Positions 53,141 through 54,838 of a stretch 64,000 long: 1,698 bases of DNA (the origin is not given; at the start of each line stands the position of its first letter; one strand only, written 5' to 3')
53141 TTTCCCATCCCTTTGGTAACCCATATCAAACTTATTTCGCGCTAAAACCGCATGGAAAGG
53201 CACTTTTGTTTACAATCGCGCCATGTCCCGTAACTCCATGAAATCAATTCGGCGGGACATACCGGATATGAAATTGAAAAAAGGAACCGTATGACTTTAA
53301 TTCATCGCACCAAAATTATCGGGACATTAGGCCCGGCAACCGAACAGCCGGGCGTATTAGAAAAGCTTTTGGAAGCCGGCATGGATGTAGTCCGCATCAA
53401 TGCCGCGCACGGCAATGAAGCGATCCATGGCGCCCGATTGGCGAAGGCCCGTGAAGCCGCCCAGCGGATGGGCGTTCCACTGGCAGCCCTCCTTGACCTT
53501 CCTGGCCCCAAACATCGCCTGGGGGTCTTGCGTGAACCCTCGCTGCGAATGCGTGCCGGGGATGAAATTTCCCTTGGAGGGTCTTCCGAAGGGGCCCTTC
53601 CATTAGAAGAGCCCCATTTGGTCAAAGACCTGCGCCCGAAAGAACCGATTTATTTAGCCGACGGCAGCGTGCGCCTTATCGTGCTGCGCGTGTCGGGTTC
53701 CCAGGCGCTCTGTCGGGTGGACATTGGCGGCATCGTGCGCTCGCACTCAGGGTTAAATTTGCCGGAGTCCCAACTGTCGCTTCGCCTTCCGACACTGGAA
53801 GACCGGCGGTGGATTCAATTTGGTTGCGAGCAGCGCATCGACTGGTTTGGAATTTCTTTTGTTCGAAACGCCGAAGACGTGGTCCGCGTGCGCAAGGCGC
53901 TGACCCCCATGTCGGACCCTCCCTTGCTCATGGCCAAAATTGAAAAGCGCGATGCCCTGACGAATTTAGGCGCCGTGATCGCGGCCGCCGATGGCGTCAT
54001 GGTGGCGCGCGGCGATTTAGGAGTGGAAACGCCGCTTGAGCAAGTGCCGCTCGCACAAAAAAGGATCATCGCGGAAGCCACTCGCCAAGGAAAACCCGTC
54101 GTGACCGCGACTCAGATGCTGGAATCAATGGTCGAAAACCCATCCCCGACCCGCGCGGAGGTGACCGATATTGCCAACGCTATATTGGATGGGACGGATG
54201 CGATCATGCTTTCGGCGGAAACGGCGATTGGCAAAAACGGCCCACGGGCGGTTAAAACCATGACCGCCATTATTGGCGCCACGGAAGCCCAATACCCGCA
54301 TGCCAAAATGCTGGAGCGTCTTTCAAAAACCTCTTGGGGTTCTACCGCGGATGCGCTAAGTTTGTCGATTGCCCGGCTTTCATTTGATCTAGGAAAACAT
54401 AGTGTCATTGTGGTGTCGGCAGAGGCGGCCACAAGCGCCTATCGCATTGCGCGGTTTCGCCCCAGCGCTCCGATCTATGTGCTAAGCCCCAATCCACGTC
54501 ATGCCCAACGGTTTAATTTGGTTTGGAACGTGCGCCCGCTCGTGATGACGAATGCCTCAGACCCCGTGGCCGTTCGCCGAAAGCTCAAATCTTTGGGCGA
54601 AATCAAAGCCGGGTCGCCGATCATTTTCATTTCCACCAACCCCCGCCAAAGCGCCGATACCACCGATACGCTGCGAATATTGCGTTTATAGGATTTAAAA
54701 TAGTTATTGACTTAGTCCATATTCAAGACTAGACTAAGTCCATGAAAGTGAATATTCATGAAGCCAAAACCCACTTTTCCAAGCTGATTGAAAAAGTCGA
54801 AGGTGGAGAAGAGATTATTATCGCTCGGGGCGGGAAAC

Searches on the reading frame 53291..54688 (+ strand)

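Call 57: search_protein_families(library=pfam, proteins=[window:53291-54688:+], max_evalue=0.00001)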
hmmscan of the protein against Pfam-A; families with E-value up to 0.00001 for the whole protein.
window:53291-54688:+ (466 aa): 2 families
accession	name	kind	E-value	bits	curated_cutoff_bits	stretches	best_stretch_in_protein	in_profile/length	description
PF00224.27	PK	-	1.6e-91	307.3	30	1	5-316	2-323/328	Pyruvate kinase, barrel domain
PF02887.21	PK_C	-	7.9e-16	58.6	28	1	355-464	2-114/114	Pyruvate kinase, alpha/beta domain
